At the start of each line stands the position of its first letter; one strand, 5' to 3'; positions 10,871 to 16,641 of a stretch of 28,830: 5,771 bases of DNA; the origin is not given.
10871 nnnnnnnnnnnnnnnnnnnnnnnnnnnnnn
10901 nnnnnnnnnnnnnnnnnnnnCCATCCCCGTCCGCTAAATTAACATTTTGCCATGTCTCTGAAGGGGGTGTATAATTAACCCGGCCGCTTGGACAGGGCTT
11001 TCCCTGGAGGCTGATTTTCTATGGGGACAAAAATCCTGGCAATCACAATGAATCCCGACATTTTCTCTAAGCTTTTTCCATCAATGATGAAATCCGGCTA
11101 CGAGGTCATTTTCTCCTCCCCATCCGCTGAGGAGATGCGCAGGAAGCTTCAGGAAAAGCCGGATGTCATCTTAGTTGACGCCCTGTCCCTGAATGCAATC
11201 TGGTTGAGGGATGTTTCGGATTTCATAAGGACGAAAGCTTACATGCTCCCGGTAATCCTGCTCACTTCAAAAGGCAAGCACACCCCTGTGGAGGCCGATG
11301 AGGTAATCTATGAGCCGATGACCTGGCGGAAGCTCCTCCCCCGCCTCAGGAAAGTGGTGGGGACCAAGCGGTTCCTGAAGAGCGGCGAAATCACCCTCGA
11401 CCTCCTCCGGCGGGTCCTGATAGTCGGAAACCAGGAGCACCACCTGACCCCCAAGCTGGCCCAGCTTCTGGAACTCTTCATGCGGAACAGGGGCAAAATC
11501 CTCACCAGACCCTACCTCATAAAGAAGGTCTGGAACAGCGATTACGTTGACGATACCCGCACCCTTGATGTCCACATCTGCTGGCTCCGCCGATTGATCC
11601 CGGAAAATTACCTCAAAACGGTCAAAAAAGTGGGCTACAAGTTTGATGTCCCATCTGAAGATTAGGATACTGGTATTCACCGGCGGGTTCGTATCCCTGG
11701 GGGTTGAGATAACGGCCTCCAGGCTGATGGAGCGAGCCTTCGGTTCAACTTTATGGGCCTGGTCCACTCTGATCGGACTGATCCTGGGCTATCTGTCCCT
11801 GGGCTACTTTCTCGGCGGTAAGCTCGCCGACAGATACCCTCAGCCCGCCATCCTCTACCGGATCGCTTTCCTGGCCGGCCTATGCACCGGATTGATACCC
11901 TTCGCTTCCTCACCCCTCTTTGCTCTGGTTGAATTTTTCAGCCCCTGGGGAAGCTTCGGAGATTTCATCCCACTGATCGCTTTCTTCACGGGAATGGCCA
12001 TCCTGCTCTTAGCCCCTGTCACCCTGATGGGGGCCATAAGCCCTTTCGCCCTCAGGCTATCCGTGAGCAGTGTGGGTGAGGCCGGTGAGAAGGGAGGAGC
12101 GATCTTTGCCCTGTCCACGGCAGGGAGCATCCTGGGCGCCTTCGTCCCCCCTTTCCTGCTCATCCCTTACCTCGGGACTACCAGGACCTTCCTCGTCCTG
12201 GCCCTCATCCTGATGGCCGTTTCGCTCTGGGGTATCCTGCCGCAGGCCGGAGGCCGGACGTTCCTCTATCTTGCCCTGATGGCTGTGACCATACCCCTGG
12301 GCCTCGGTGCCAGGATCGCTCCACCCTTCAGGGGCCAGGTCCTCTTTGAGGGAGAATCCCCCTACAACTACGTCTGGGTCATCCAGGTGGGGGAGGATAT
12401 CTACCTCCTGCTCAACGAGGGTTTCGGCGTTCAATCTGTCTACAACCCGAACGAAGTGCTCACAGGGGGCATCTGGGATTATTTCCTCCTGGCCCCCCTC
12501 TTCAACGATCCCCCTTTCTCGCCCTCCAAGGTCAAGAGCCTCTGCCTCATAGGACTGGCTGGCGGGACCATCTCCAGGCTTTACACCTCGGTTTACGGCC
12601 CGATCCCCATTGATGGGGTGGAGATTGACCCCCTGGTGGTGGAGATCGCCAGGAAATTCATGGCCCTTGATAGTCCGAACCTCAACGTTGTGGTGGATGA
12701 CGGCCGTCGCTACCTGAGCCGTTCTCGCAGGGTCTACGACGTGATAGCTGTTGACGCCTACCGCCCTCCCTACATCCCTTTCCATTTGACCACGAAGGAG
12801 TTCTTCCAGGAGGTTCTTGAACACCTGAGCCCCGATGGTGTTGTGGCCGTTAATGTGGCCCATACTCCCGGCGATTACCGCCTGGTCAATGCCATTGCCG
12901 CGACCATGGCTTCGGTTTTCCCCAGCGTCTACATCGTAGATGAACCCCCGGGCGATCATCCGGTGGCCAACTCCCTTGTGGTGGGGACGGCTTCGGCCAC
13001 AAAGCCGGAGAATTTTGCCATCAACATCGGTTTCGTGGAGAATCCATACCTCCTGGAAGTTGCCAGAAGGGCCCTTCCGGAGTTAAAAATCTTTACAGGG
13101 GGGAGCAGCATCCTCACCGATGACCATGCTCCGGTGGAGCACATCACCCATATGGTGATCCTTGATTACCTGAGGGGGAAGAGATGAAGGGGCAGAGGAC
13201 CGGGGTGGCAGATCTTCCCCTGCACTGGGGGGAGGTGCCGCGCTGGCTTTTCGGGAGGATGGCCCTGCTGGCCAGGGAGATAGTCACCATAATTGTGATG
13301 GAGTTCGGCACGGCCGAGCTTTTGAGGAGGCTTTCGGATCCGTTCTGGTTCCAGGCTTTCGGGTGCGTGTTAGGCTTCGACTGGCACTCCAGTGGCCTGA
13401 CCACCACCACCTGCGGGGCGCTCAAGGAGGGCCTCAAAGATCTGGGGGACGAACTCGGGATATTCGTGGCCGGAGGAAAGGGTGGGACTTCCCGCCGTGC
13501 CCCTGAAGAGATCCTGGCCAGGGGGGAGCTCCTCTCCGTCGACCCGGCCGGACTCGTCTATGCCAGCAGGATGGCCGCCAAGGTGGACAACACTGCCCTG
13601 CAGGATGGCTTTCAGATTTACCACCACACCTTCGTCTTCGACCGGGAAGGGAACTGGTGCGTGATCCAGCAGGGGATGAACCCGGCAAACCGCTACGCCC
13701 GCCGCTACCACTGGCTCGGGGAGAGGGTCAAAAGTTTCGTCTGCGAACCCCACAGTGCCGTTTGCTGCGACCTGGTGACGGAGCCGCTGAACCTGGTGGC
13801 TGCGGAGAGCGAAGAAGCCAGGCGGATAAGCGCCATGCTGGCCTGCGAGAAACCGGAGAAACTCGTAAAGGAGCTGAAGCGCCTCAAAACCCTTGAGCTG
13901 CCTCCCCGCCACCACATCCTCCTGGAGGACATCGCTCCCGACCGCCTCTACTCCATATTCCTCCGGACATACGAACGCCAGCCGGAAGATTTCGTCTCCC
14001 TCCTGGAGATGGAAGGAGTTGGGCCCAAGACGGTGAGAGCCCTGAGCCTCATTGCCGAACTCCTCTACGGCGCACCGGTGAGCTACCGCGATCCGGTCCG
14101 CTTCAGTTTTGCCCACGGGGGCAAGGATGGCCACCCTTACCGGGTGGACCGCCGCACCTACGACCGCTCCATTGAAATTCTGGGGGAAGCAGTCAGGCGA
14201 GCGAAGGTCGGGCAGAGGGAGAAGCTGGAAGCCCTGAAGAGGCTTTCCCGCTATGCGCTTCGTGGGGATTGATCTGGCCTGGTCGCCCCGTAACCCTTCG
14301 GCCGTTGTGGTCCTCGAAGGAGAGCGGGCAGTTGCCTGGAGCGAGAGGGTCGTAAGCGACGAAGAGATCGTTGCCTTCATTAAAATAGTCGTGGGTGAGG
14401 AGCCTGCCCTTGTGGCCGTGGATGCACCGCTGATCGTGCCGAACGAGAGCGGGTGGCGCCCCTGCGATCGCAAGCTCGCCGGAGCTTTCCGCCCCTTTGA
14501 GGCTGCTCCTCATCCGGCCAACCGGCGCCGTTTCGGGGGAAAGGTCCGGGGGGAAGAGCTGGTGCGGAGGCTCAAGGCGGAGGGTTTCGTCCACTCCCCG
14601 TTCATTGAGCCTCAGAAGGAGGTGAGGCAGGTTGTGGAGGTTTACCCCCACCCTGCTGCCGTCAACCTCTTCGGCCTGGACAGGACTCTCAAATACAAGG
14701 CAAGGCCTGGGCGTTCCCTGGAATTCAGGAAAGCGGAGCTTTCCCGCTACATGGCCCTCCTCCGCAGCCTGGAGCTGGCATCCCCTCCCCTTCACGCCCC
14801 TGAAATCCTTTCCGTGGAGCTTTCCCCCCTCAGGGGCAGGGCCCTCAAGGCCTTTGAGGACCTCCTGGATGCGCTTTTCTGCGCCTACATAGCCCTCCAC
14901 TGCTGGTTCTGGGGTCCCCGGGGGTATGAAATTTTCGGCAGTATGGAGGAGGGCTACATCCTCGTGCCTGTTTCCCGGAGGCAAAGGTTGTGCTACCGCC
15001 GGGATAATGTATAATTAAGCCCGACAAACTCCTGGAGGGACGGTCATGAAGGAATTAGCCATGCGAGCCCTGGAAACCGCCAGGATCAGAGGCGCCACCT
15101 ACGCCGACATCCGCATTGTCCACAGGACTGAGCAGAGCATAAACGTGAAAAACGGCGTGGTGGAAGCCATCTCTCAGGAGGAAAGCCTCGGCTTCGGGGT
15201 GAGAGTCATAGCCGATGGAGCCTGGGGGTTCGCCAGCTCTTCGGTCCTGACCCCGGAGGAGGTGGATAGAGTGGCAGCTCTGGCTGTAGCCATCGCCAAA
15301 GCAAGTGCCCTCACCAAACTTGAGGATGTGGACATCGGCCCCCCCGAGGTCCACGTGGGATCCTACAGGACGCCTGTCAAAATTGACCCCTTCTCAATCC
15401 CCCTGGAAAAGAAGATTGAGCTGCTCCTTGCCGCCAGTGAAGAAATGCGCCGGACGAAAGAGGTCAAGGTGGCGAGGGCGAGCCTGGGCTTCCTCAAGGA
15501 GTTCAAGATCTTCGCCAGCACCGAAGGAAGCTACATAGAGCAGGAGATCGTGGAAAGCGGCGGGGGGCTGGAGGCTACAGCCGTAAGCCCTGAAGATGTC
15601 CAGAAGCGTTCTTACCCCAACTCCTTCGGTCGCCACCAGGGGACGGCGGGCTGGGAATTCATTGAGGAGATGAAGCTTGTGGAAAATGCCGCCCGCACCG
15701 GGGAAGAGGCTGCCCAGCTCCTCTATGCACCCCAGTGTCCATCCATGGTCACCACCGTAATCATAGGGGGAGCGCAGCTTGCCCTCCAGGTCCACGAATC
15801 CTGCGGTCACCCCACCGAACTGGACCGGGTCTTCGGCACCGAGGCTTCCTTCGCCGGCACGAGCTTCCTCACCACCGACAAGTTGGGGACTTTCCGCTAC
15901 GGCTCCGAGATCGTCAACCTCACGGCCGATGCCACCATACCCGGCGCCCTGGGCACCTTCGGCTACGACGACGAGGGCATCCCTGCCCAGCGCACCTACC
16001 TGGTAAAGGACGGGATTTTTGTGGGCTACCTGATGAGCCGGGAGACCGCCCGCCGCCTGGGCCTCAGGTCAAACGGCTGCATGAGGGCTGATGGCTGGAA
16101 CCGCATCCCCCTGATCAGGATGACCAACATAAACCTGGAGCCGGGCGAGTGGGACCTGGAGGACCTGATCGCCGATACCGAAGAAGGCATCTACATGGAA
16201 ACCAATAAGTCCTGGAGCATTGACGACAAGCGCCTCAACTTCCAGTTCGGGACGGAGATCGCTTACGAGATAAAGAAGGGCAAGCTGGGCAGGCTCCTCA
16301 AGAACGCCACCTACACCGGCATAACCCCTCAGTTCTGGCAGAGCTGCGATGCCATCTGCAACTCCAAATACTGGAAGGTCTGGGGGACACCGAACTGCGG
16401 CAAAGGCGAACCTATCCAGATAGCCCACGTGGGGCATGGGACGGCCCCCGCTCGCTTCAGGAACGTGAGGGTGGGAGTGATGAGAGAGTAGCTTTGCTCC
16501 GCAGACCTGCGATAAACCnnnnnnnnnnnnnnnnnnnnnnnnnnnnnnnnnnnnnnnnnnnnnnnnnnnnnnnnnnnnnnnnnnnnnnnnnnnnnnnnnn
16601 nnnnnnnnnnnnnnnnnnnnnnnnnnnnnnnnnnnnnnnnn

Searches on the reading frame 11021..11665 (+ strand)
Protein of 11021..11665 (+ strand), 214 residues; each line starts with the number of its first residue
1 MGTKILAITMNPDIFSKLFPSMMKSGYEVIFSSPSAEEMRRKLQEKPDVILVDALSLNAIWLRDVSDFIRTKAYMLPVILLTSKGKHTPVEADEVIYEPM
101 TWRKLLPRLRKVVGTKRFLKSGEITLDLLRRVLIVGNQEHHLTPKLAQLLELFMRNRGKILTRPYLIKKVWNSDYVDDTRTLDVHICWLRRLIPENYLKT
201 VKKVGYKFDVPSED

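Call 8: search_protein_families(library=pfam, proteins=[window:11021-11665:+], max_evalue=0.0001)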
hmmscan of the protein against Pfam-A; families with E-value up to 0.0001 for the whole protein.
window:11021-11665:+ (214 aa): 1 family
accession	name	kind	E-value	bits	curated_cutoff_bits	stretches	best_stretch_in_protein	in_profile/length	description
PF00486.34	Trans_reg_C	-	5.1e-22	78.2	26.2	1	138-208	2-77/77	Transcriptional regulatory protein, C terminal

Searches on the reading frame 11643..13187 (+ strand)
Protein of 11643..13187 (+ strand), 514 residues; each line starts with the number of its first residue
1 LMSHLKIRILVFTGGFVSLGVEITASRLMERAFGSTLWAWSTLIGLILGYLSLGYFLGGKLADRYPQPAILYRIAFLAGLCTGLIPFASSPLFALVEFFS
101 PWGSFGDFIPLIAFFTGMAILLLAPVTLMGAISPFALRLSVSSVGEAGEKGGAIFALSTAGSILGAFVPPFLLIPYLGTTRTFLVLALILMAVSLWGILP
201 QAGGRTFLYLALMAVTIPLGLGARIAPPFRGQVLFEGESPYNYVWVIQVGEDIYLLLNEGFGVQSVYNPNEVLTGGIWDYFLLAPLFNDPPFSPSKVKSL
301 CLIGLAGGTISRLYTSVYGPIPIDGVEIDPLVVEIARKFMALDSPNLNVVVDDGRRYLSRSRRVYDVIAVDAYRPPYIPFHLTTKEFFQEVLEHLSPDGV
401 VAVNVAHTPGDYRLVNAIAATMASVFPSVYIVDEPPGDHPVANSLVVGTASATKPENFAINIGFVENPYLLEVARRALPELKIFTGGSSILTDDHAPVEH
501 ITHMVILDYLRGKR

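Call 8: search_protein_families(library=pfam, proteins=[window:11643-13187:+], max_evalue=0.0001)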
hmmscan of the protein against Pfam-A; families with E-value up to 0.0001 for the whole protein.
window:11643-13187:+ (514 aa): 1 family
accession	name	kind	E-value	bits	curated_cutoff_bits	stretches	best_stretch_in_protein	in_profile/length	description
PF01564.23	Spermine_synth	-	4.3e-12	46.4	22.9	1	322-430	44-157/186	Spermine/spermidine synthase domain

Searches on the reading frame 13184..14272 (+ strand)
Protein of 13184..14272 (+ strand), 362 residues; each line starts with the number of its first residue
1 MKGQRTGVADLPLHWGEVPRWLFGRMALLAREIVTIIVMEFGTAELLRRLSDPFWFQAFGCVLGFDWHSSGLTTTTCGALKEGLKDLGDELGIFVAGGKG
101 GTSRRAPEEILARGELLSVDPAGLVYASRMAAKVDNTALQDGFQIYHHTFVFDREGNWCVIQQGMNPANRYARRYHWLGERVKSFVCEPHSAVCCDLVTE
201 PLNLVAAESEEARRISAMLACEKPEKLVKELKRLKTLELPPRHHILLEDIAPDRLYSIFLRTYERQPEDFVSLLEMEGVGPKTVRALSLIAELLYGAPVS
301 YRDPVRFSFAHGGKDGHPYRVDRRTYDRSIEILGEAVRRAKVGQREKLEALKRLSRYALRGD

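Call 8: search_protein_families(library=pfam, proteins=[window:13184-14272:+], max_evalue=0.0001)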
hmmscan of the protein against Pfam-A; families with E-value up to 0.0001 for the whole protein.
window:13184-14272:+ (362 aa): 1 family
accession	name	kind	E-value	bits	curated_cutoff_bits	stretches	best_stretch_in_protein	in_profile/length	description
PF05559.16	DUF763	-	2.2e-134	448.1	35.5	1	7-321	1-319/319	Protein of unknown function (DUF763)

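Call 56: search_protein_families(library=ncbifam, proteins=[window:13184-14272:+], max_evalue=0.00001)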
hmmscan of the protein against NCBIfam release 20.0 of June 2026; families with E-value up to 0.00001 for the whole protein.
window:13184-14272:+ (362 aa): 0 families

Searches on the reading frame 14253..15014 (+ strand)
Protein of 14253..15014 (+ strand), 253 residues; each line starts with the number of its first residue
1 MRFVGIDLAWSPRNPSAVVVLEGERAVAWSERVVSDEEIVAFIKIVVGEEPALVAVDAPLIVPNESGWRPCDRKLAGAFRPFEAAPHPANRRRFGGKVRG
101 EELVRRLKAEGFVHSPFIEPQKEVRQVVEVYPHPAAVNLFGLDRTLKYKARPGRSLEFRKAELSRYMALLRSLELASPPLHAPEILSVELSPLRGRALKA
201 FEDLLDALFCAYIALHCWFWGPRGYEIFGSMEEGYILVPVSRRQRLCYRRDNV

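Call 8: search_protein_families(library=pfam, proteins=[window:14253-15014:+], max_evalue=0.0001)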
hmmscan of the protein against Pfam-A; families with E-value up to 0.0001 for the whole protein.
window:14253-15014:+ (253 aa): 1 family
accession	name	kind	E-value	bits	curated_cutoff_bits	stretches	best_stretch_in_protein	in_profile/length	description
PF04250.19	DUF429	-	7.3e-26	91.7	23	1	5-216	1-199/214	Protein of unknown function (DUF429)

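Call 56: search_protein_families(library=ncbifam, proteins=[window:14253-15014:+], max_evalue=0.00001)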
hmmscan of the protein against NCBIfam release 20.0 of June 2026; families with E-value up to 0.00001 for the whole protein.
window:14253-15014:+ (253 aa): 0 families

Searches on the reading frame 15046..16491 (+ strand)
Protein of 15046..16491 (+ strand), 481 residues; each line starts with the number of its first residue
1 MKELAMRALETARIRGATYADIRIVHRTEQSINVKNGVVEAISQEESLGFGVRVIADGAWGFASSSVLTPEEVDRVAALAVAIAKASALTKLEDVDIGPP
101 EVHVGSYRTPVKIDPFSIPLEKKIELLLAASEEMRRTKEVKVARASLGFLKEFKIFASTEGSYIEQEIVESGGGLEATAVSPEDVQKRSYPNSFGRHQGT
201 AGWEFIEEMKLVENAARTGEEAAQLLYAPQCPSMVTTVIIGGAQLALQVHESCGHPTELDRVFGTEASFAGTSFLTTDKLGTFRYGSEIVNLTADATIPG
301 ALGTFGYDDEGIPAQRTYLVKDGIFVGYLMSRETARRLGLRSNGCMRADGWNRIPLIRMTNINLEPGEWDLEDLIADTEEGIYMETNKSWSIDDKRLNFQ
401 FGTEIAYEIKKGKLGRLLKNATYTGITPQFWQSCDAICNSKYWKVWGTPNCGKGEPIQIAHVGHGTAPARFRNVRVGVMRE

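Call 8: search_protein_families(library=pfam, proteins=[window:15046-16491:+], max_evalue=0.0001)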
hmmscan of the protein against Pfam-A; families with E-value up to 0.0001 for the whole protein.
window:15046-16491:+ (481 aa): 3 families
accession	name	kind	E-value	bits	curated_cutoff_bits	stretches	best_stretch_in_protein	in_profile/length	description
PF19289.4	PmbA_TldD_3rd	-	3.2e-41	141.4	22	1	236-473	4-215/220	PmbA/TldA metallopeptidase C-terminal domain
PF01523.21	PmbA_TldD_1st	-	8e-18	64.8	20.9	1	20-84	1-65/65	PmbA/TldA metallopeptidase domain 1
PF19290.4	PmbA_TldD_2nd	-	1.5e-09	38.7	20.9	1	114-224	2-103/109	PmbA/TldA metallopeptidase central domain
